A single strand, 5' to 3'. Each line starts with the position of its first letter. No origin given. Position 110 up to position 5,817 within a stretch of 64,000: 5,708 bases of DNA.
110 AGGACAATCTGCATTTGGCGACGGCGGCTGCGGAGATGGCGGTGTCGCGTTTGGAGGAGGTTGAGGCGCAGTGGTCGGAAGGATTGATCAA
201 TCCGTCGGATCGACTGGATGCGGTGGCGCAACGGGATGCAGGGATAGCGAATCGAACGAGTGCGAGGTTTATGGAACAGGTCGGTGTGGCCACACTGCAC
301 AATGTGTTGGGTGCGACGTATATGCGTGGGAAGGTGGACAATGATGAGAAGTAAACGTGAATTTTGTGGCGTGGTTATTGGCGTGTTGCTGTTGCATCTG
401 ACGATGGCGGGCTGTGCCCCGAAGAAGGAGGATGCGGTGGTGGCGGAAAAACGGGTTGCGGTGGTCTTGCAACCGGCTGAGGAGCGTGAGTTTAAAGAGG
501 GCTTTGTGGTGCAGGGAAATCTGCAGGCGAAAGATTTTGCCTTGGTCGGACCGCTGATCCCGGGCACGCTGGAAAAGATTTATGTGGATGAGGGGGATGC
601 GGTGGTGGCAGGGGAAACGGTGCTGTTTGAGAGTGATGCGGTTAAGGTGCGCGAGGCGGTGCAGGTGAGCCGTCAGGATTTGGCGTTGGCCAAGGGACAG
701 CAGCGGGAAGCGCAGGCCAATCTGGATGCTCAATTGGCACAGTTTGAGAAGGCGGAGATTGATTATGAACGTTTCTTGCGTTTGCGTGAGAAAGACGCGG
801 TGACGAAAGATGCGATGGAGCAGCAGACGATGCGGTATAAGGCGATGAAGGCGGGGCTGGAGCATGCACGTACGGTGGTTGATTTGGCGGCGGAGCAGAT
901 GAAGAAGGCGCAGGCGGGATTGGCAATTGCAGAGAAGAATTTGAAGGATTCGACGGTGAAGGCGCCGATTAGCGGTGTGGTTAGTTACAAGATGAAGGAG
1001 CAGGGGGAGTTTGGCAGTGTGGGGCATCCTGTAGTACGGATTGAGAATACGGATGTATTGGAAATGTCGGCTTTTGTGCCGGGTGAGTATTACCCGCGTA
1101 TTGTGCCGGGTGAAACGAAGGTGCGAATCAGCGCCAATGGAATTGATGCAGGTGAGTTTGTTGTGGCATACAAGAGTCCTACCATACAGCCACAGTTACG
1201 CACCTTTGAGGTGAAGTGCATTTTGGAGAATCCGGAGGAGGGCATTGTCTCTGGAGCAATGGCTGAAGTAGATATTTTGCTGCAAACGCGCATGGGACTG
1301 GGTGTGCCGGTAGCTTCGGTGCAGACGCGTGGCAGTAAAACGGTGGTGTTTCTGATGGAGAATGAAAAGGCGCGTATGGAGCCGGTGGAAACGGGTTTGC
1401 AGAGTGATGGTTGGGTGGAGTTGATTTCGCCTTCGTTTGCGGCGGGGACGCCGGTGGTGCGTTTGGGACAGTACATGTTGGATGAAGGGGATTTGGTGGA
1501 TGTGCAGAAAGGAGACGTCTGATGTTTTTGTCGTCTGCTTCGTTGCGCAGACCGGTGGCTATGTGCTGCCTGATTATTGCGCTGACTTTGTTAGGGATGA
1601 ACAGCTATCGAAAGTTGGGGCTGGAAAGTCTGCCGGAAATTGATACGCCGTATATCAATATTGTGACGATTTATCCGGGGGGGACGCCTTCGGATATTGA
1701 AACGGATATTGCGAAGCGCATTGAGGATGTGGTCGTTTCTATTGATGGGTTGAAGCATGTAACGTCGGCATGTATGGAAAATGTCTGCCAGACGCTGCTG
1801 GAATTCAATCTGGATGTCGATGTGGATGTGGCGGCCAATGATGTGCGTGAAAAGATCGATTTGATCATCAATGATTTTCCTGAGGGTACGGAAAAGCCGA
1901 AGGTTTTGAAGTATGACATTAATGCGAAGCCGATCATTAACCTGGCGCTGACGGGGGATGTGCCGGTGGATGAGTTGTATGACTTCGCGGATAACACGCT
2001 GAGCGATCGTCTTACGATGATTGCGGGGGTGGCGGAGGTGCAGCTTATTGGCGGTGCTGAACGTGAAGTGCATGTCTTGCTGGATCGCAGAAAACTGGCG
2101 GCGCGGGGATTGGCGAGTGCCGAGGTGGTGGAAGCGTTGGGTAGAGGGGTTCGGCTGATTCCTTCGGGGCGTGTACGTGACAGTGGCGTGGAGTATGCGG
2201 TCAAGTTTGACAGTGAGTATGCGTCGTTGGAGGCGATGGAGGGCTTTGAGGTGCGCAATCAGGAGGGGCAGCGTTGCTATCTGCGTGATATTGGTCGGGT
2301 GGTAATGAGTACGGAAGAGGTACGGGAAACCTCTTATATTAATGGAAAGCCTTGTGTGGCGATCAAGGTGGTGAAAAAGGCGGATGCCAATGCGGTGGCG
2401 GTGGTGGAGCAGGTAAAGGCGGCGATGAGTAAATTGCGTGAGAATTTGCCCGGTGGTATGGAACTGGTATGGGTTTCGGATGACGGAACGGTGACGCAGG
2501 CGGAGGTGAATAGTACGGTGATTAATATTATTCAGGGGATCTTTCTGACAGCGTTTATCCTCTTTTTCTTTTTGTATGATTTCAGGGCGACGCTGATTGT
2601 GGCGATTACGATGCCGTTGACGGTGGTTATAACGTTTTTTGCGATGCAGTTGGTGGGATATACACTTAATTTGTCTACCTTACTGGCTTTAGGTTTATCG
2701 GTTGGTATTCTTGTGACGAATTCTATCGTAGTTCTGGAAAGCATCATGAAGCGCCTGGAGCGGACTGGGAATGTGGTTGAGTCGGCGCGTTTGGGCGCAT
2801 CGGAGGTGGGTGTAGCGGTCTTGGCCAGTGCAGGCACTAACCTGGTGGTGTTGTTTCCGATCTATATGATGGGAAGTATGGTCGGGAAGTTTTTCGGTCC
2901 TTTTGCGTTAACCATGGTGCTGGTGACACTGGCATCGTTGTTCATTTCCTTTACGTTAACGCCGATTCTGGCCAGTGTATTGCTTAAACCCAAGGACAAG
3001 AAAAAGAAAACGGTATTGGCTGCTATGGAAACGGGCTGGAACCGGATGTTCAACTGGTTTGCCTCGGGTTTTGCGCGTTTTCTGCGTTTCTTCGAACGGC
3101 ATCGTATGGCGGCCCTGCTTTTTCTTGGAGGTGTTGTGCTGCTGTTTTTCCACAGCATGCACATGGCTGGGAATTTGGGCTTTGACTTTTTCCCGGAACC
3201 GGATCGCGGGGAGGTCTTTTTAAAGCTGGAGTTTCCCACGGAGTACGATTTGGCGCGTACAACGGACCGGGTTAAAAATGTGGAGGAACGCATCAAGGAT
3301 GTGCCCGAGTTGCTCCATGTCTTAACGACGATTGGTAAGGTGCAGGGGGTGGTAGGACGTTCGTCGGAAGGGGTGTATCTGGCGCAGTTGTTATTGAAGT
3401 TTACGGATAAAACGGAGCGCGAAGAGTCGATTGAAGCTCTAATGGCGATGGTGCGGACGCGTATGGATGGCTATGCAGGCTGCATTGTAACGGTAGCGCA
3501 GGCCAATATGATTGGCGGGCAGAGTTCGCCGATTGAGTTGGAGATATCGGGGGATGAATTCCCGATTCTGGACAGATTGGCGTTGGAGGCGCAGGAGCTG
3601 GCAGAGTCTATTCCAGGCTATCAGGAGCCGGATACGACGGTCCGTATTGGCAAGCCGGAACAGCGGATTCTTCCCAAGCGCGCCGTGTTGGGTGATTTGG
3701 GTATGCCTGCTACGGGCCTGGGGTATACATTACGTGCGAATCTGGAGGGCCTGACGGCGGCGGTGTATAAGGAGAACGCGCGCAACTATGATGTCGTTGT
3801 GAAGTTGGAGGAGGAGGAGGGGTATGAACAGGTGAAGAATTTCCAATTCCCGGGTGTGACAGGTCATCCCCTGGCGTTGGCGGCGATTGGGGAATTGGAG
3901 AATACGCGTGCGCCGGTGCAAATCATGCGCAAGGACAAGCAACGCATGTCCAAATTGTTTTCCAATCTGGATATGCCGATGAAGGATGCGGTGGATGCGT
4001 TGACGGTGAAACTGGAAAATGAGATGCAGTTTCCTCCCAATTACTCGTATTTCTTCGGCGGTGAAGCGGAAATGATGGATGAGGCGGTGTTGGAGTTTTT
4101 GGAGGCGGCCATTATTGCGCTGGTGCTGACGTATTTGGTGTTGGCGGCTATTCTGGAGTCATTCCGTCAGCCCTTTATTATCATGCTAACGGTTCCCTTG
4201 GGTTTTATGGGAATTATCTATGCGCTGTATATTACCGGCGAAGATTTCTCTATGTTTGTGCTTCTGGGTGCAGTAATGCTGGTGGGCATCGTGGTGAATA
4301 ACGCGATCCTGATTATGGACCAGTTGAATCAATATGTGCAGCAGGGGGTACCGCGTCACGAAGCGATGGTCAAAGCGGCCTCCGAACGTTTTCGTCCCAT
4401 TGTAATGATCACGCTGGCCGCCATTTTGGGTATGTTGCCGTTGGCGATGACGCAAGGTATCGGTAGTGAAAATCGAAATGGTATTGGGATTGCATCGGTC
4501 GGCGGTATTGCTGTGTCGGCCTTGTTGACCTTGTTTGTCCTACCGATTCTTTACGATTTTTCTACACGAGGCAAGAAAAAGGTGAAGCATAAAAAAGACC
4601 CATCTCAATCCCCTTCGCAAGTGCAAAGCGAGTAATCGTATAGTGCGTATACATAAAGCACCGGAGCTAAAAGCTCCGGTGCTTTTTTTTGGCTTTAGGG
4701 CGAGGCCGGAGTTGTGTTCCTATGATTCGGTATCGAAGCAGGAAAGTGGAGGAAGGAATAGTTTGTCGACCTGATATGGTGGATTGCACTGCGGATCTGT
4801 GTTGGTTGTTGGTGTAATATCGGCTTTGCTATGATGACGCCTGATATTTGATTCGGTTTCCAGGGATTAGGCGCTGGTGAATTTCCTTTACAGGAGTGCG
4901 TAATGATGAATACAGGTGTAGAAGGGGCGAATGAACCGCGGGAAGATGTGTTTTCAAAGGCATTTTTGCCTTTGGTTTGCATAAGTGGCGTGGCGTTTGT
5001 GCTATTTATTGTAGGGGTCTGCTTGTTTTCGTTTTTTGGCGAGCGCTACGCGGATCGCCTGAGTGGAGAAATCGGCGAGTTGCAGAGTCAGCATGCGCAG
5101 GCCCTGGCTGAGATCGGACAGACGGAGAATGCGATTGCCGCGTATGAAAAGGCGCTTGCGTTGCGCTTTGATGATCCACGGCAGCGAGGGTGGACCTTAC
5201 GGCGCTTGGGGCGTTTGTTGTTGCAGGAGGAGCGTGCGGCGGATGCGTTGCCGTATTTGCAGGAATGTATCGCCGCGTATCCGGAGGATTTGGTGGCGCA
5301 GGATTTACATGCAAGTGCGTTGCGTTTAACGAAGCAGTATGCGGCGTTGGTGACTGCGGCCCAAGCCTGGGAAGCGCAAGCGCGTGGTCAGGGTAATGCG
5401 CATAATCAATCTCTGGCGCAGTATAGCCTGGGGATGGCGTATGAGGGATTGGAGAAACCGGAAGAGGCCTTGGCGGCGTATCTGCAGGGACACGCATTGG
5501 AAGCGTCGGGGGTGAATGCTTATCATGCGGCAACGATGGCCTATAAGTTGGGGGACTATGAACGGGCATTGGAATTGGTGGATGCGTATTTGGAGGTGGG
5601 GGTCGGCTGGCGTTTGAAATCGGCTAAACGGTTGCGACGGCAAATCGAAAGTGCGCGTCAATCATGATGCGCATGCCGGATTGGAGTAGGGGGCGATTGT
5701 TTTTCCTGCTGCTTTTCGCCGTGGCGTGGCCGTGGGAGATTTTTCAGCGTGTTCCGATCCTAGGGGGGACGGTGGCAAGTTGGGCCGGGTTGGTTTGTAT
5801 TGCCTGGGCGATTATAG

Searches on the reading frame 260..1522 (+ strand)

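Call 89: search_protein_families(library=pfam, proteins=[window:260-1522:+], max_evalue=0.00001)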
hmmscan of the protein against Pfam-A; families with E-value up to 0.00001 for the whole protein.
window:260-1522:+ (420 aa): 2 families
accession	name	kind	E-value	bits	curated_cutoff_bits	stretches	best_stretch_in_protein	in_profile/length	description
PF16576.10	HlyD_D23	-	4.3e-12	46.2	30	1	91-333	17-212/214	Barrel-sandwich domain of CusB or HlyD membrane-fusion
PF13437.12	HlyD_3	-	1.2e-10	42.5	22.2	1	232-325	1-96/106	HlyD family secretion protein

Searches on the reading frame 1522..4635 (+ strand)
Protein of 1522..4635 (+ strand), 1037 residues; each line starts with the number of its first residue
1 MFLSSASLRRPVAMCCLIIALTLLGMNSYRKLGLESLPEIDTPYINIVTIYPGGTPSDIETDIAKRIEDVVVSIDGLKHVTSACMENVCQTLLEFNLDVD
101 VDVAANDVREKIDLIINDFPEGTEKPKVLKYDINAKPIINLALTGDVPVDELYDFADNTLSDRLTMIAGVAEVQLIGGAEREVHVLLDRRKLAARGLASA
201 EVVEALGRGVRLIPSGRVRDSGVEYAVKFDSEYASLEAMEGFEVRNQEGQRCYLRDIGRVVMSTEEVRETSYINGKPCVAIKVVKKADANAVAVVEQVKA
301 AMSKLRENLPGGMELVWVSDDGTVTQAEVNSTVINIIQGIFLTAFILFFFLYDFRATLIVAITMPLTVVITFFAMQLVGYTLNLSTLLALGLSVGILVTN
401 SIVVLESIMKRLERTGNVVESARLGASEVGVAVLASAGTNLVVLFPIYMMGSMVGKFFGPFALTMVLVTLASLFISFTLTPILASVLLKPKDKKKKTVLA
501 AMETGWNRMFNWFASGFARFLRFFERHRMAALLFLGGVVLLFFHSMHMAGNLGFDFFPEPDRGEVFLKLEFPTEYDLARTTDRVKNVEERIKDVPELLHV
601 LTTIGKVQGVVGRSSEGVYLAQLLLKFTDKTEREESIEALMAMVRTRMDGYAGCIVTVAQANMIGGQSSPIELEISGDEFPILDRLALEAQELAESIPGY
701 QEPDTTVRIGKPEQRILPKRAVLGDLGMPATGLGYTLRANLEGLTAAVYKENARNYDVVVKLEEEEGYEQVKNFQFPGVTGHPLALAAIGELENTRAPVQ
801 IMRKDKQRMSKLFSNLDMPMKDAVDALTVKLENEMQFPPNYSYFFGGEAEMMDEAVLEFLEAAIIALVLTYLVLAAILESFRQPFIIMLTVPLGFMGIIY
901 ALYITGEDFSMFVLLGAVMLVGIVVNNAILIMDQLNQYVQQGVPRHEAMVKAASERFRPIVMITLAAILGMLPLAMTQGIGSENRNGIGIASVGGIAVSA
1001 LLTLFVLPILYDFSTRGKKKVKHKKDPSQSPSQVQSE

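Call 89: search_protein_families(library=pfam, proteins=[window:1522-4635:+], max_evalue=0.00001)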
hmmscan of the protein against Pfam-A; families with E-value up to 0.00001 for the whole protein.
window:1522-4635:+ (1037 aa): 2 families
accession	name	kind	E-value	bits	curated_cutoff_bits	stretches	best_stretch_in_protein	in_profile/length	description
PF00873.25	ACR_tran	-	1.1e-221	738.9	28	1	4-1011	2-1017/1021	AcrB/AcrD/AcrF family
PF03176.21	MMPL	-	7.3e-07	28.9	20.5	1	862-1017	148-305/333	MMPL family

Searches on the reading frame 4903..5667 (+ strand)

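Call 89: search_protein_families(library=pfam, proteins=[window:4903-5667:+], max_evalue=0.00001)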
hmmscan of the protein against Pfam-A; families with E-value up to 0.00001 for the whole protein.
window:4903-5667:+ (254 aa): 5 families
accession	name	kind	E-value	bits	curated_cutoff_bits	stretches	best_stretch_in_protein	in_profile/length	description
PF13424.12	TPR_12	-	1.5e-11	44.7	30.1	1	58-127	3-76/77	Tetratricopeptide repeat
PF07719.23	TPR_2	-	1.7e-10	40.6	27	0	172-199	3-30/34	Tetratricopeptide repeat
PF00515.34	TPR_1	-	2.6e-10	40.1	27.8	0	172-196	3-27/34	Tetratricopeptide repeat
PF13181.12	TPR_8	-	1.1e-09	38.1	25.7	0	63-90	6-33/34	Tetratricopeptide repeat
PF13428.12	TPR_14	-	3.9e-07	30.6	23.5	0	98-135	3-40/44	Tetratricopeptide repeat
